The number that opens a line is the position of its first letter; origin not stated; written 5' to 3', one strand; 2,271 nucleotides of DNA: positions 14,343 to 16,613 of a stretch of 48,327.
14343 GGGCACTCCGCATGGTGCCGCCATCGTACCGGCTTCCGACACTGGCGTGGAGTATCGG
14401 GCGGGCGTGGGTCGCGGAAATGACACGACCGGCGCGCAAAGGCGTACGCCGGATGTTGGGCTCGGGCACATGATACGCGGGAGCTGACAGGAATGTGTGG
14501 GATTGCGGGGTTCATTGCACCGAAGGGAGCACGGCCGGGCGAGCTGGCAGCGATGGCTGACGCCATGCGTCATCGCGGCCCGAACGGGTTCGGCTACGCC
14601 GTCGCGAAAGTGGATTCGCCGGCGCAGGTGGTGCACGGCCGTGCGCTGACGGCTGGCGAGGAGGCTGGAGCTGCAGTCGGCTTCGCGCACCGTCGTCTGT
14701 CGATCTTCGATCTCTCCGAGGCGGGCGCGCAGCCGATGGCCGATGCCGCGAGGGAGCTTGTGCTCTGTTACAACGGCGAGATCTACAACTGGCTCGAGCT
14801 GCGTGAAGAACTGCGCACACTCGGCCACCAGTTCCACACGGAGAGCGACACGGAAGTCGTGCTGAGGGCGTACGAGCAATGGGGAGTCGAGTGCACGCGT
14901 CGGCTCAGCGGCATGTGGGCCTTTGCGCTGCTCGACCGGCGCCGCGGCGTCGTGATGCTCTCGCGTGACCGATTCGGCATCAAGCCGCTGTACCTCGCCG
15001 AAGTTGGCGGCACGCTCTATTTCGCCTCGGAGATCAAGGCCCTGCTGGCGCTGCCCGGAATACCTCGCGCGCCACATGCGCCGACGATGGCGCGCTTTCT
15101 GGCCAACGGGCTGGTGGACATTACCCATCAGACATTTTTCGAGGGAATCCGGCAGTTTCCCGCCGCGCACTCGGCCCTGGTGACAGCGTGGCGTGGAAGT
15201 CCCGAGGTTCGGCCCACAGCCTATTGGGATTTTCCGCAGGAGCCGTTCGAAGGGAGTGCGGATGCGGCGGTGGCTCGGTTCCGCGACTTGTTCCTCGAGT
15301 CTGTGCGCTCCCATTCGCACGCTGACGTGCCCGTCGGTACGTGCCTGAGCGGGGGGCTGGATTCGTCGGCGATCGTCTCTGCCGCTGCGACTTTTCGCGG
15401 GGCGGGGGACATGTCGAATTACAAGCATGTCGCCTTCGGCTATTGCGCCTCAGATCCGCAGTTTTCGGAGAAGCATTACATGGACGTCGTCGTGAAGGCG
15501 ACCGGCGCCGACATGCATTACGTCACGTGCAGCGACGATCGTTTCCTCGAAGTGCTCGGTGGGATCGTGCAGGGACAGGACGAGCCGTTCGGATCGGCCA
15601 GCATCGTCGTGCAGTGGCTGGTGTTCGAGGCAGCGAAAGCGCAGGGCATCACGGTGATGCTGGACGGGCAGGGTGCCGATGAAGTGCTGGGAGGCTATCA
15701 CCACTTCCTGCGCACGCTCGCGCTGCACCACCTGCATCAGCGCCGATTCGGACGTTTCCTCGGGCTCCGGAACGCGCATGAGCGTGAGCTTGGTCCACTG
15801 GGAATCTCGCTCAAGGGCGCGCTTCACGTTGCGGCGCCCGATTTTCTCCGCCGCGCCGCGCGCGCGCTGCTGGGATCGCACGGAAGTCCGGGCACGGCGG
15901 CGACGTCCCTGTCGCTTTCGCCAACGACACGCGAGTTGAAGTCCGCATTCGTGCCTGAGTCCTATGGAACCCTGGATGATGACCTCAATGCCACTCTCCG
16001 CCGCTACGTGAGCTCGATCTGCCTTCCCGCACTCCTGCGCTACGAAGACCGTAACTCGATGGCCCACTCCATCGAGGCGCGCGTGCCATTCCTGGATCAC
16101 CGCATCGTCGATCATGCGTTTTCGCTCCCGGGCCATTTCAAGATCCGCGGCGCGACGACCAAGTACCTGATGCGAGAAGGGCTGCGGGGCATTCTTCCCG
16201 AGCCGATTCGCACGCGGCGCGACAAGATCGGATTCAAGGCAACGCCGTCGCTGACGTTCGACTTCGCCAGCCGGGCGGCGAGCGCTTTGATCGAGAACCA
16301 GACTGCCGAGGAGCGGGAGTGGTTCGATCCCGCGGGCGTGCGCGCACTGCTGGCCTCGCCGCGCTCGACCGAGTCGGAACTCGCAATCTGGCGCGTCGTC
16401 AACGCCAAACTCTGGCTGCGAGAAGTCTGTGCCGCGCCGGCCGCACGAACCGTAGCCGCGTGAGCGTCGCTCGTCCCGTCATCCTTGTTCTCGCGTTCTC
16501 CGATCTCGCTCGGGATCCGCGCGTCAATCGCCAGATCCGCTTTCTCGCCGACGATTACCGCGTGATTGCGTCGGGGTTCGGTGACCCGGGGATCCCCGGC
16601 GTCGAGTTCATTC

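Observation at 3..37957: Five divergent AsnB-type glutamine amidotransferases in one glycan locus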

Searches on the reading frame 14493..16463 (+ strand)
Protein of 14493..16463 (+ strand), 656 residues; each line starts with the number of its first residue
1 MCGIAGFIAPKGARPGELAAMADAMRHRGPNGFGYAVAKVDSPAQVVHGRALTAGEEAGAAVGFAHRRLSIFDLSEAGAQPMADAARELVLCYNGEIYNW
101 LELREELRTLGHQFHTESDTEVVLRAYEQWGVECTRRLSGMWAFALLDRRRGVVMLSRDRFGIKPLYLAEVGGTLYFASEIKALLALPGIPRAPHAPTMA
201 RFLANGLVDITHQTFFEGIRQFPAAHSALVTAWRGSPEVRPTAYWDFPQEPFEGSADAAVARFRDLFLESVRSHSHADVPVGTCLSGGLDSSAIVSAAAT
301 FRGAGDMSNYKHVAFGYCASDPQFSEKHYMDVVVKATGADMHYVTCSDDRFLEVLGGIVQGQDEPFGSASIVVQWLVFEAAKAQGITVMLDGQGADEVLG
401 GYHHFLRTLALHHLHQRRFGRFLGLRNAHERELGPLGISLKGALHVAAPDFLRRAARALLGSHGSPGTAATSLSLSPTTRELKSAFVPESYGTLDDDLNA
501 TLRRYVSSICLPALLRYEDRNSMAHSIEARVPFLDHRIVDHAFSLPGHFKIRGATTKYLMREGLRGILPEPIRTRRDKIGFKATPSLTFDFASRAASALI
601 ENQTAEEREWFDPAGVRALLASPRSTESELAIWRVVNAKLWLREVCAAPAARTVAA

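Call 4: search_protein_families(library=pfam, proteins=[window:14493-16463:+])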
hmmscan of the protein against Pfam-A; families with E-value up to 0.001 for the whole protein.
window:14493-16463:+ (656 aa): 3 families
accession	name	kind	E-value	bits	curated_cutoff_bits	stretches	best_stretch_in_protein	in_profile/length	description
PF00733.27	Asn_synthase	-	1.3e-72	245.8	21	1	263-643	2-354/354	Asparagine synthase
PF13537.11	GATase_7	-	2.6e-45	153.8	25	1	66-186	1-123/123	Glutamine amidotransferase domain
PF13522.11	GATase_6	-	6.8e-42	143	27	1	61-180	11-130/130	Glutamine amidotransferase domain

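Call 8: search_protein_families(library=ncbifam, proteins=[window:14493-16463:+], max_evalue=0.00001)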
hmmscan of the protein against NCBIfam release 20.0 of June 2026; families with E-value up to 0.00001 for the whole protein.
window:14493-16463:+ (656 aa): 9 families
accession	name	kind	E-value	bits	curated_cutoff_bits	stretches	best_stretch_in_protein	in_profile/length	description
TIGR01536.1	asn_synth_AEB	equivalog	6.2e-134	447.8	267.1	1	2-581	1-517/517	asparagine synthase (glutamine-hydrolyzing)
TIGR03108.1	eps_aminotran_1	hypoth_equivalog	9.7e-105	351.6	816.9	2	1-405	1-377/628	XrtA/PEP-CTERM system amidotransferase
TIGR03104.1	trio_amidotrans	equivalog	3.9e-96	322.6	570.1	2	1-407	1-385/589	N-acetylglutaminylglutamine amidotransferase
NF033535.1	lass_lactam_cya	exception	9.5e-84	282.2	525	2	1-412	1-389/668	lasso peptide isopeptide bond-forming cyclase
NF006949.0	PRK09431.1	equivalog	1.2e-71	241.9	499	3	1-185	1-166/554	asparagine synthase B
NF033561.1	macrolact_Ik_Al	subfamily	2.9e-23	82.3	300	1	129-583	70-495/561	albusnodin/ikarugamycin family macrolactam cyclase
TIGR01134.1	purF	equivalog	1.6e-14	54.1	350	1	2-184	1-199/432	amidophosphoribosyltransferase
NF001484.0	PRK00331.1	subfamily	1.9e-12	46.4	381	1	1-186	1-200/601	isomerizing glutamine--fructose-6-phosphate transaminase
TIGR01135.1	glmS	equivalog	1.3e-10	40.4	418.05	1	2-186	1-199/607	glutamine--fructose-6-phosphate transaminase (isomerizing)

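Call 27: find_related_loci(query=A2, collection=genome_contigs, flank=10000)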
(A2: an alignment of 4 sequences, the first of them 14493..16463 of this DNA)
Query A2 (656 aa) in genome_contigs; peptide patterns used: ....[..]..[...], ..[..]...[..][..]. (x = any residue, [..] = any of these).
600 stretches matched a pattern (row limit reached: there are more); 600 encode a relative of the query (tblastn E <= 1e-3); the best 80 are kept; 80 distinct loci.
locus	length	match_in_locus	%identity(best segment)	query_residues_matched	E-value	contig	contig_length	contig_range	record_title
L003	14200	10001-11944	36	1-643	2e-119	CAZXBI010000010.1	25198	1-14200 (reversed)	MAG TPA_asm: uncultured Syntrophorhabdus sp. isolate SRP302447_co4_432 genome assembly, contig: NODE_5135_length_25198_c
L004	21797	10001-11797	39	1-644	2e-117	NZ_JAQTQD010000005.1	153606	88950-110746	MAG: Methanoregula sp. isolate STB_131 NODE_243_length_153606_cov_5.615420_Sandtown_B, whole genome shotgun sequence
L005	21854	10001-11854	36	1-645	5e-117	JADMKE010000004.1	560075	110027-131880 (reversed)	MAG: Candidatus Sericytochromatia bacterium isolate MAG_89 NODE_7_length_560075_cov_19.663200, whole genome shotgun sequ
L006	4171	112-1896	39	58-645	6e-117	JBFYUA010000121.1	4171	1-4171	MAG: Dehalococcoidia bacterium isolate PPR_0282 PPR_0282.fa_k121_731779, whole genome shotgun sequence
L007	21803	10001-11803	39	1-648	3e-109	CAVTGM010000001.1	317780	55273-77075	MAG: uncultured Actinomycetes bacterium isolate MFD06714.bin.2.177 genome assembly, contig: contig_11233, whole genome s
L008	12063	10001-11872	37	1-643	6e-109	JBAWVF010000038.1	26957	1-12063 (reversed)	MAG: Rhodospirillaceae bacterium isolate ELA004 MAG004_38, whole genome shotgun sequence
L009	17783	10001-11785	38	1-643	8e-109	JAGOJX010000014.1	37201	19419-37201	MAG: Methanoculleus sp. isolate Go_SlDig_bin_367 Go_SlDig_2918_length_37201_cov_57.631467, whole genome shotgun sequence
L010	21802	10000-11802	37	1-585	2e-117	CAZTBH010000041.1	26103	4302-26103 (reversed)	MAG TPA_asm: uncultured Neisseria sp. isolate SRP219642_co3_42 genome assembly, contig: NODE_1926_length_26103_cov_9.598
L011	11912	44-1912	39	1-644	2e-107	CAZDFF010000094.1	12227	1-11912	MAG TPA_asm: uncultured Hyphomicrobiales bacterium isolate binchicken_co199_81 genome assembly, contig: NODE_3682_length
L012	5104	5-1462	40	80-583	3e-106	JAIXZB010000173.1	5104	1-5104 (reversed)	MAG: Rickettsiales bacterium isolate D8_MAG_00035 pond_D8_MAG_00035_000000000044, whole genome shotgun sequence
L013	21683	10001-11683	38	1-581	2e-105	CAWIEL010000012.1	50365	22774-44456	MAG: uncultured Acidobacteriota bacterium isolate MFD04540.bin.3.143 genome assembly, contig: contig_16571, whole genome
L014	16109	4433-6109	38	1-586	3e-105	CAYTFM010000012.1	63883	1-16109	MAG TPA_asm: uncultured Victivallales bacterium isolate binchicken_co232_176 genome assembly, contig: NODE_706_length_63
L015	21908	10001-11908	37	1-644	3e-106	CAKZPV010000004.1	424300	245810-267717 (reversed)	MAG TPA_asm: uncultured Nitrospirae bacterium isolate ERR2094167_bin.119_CONCOCT_v1.1_MAG genome assembly, contig: ERZ65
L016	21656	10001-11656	37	1-587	9e-103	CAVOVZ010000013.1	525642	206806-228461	MAG: Terriglobia bacterium isolate MFD00032.bin.1.110 genome assembly, contig: contig_25421, whole genome shotgun sequen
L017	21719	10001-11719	37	1-607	1e-99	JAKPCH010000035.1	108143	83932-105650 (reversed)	MAG: Deltaproteobacteria bacterium isolate JPMR_maxbin.014 k141_617250, whole genome shotgun sequence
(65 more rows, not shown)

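Call 32: find_homologous_proteins(query=window:14493-16463:+, max_evalue=1e-20)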
Query window:14493-16463:+ (656 aa): 7973 proteins with E <= 1e-20 among 8000 candidates; the best 120 are listed.
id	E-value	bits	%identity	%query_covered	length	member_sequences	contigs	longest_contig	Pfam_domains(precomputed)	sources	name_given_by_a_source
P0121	0.0e+0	1492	100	100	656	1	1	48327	PF00733.28,PF13522.12,PF13537.12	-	-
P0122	1.4e-226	772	57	96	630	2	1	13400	PF00733.28,PF13522.12,PF13537.12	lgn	-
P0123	8.0e-220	750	54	100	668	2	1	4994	PF00733.28,PF13522.12,PF13537.12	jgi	jgi:asparagine synthase (glutamine-hydrolysing)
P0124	8.2e-218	743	55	97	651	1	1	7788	PF00733.28,PF13522.12,PF13537.12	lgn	-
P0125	3.3e-217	741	53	98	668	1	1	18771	PF00733.28,PF13522.12,PF13537.12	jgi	jgi:asparagine synthase (glutamine-hydrolysing)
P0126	6.2e-217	740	54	100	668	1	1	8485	PF00733.28,PF13522.12,PF13537.12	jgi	jgi:asparagine synthase (glutamine-hydrolysing)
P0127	1.1e-215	736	54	98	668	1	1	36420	PF12481.14,PF00733.28,PF13522.12,PF13537.12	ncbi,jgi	jgi:asparagine synthase (glutamine-hydrolysing)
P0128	4.2e-214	731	54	98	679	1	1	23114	PF00733.28,PF13522.12,PF13537.12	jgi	jgi:asparagine synthase (glutamine-hydrolysing)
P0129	1.2e-212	726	53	98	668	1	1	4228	PF00733.28,PF13522.12,PF13537.12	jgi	jgi:asparagine synthase (glutamine-hydrolysing)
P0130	1.1e-211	723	53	98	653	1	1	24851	PF00733.28,PF13522.12,PF13537.12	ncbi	-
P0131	2.0e-210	719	52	99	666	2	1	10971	PF00733.28,PF13522.12,PF13537.12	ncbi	-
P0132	2.0e-210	719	52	98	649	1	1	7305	PF00733.28,PF13522.12,PF13537.12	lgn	-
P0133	7.0e-206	704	53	99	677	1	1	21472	PF00733.28,PF13522.12,PF13537.12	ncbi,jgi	jgi:asparagine synthase (glutamine-hydrolysing)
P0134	1.5e-205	703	50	98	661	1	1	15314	PF00733.28,PF13522.12,PF13537.12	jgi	jgi:asparagine synthase (glutamine-hydrolysing)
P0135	5.0e-205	701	51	98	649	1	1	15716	PF00733.28,PF13522.12,PF13537.12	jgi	jgi:asparagine synthase (glutamine-hydrolysing)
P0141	5.1e-198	678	49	98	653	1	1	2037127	PF00733.28,PF13522.12,PF13537.12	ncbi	-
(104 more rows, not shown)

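Call 33: find_encoding_contigs(protein=P0127, flank=10000, max_places=2)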
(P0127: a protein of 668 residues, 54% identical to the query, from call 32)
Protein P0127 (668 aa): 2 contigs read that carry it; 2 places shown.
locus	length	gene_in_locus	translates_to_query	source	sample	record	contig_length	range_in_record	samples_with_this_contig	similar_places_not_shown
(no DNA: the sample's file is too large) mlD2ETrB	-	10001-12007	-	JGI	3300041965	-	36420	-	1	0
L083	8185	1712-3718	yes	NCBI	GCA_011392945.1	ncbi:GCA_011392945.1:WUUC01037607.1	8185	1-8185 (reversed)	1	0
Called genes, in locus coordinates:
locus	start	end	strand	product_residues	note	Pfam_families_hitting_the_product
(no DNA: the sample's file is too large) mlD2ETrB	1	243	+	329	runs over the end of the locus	?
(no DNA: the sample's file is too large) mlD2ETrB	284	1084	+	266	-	PF01061:ABC2_membrane (weak)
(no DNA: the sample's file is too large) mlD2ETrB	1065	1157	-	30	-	-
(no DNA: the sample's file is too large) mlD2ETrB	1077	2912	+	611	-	-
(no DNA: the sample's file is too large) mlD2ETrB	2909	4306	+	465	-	PF13579:Glyco_trans_4_4, PF13439:Glyco_transf_4, PF13692:Glyco_trans_1_4 (weak)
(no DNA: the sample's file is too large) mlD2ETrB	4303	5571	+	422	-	PF13524:Glyco_trans_1_2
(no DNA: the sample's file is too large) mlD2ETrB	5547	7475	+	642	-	PF13522:GATase_6, PF13537:GATase_7, PF00733:Asn_synthase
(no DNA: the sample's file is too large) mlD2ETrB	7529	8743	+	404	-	PF13439:Glyco_transf_4, PF13579:Glyco_trans_4_4, PF13477:Glyco_trans_4_2, PF00534:Glycos_transf_1, PF13692:Glyco_trans_1_4, PF13524:Glyco_trans_1_2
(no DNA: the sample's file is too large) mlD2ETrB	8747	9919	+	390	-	PF13439:Glyco_transf_4, PF13692:Glyco_trans_1_4 (faint)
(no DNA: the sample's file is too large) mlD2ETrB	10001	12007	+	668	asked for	PF12481:DUF3700 (weak), PF13522:GATase_6, PF13537:GATase_7, PF00733:Asn_synthase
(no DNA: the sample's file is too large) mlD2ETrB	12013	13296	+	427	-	PF13439:Glyco_transf_4 (weak)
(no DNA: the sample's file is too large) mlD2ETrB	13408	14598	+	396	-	-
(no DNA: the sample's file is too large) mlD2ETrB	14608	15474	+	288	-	PF01522:Polysacc_deac_1, PF11959:DUF3473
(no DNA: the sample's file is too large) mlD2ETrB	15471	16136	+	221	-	PF02353:CMAS, PF13489:Methyltransf_23, PF01209:Ubie_methyltran, PF05175:MTS, PF06325:PrmA, PF08003:Methyltransf_9, PF13847:Methyltransf_31, PF08241:Methyltransf_11, +2 more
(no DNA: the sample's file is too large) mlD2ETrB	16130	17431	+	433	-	PF13477:Glyco_trans_4_2, PF13439:Glyco_transf_4, PF13579:Glyco_trans_4_4, PF20706:GT4-conflict, PF00534:Glycos_transf_1, PF13692:Glyco_trans_1_4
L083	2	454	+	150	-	?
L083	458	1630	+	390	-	PF13439:Glyco_transf_4, PF13692:Glyco_trans_1_4 (faint)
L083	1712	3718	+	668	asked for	PF12481:DUF3700 (weak), PF13522:GATase_6, PF13537:GATase_7, PF00733:Asn_synthase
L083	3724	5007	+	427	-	PF13439:Glyco_transf_4 (weak)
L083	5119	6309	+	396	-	-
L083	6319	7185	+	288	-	PF01522:Polysacc_deac_1, PF11959:DUF3473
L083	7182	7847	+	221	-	PF02353:CMAS, PF13489:Methyltransf_23, PF01209:Ubie_methyltran, PF05175:MTS, PF06325:PrmA, PF08003:Methyltransf_9, PF13847:Methyltransf_31, PF08241:Methyltransf_11, +2 more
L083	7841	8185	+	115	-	?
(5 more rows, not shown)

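Call 34: find_encoding_contigs(protein=P0141, flank=10000, max_places=2)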
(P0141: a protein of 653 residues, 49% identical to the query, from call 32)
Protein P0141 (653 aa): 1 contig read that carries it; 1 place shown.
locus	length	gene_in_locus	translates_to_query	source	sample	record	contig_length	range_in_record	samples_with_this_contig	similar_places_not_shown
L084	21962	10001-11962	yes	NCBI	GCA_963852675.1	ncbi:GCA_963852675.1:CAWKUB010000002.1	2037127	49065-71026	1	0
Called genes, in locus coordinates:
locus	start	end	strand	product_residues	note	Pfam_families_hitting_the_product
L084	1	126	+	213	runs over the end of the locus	PF25084:LbH_EIF2B, PF00132:Hexapep (weak), PF25087:GMPPB_C (weak), PF14602:Hexapep_2 (weak), PF00132:Hexapep (weak)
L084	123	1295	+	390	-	PF00155:Aminotran_1_2 (weak), PF01041:DegT_DnrJ_EryC1, PF01212:Beta_elim_lyase (weak), PF01053:Cys_Met_Meta_PP (weak)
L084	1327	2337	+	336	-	PF01073:3Beta_HSD, PF01370:Epimerase, PF02719:Polysacc_synt_2, PF04321:RmlD_sub_bind, PF05368:NmrA, PF07993:NAD_binding_4, PF16363:GDP_Man_Dehyd, PF13460:NAD_binding_10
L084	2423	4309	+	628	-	PF13522:GATase_6, PF13537:GATase_7, PF00733:Asn_synthase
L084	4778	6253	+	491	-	PF01943:Polysacc_synt, PF13440:Polysacc_synt_3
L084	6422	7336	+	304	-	PF01073:3Beta_HSD, PF01370:Epimerase, PF02719:Polysacc_synt_2 (faint), PF04321:RmlD_sub_bind, PF13460:NAD_binding_10, PF16363:GDP_Man_Dehyd, PF07993:NAD_binding_4 (weak)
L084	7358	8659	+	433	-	-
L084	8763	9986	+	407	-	PF13439:Glyco_transf_4, PF13579:Glyco_trans_4_4 (weak), PF13692:Glyco_trans_1_4 (faint)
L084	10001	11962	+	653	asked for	PF13522:GATase_6, PF13537:GATase_7, PF00733:Asn_synthase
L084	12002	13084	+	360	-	PF02350:Epimerase_2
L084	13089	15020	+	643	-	PF13522:GATase_6, PF13537:GATase_7, PF00733:Asn_synthase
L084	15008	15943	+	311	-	PF01073:3Beta_HSD, PF01370:Epimerase, PF02719:Polysacc_synt_2, PF04321:RmlD_sub_bind, PF05368:NmrA (weak), PF07993:NAD_binding_4, PF13460:NAD_binding_10, PF16363:GDP_Man_Dehyd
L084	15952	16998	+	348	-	PF01073:3Beta_HSD, PF01370:Epimerase, PF02719:Polysacc_synt_2 (faint), PF07993:NAD_binding_4 (faint), PF16363:GDP_Man_Dehyd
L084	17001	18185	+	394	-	PF13524:Glyco_trans_1_2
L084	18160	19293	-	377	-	PF13439:Glyco_transf_4, PF13579:Glyco_trans_4_4, PF00534:Glycos_transf_1, PF13692:Glyco_trans_1_4, PF13524:Glyco_trans_1_2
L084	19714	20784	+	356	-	PF13439:Glyco_transf_4, PF13579:Glyco_trans_4_4, PF00534:Glycos_transf_1, PF13692:Glyco_trans_1_4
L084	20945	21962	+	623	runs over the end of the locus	PF13522:GATase_6, PF13537:GATase_7, PF00733:Asn_synthase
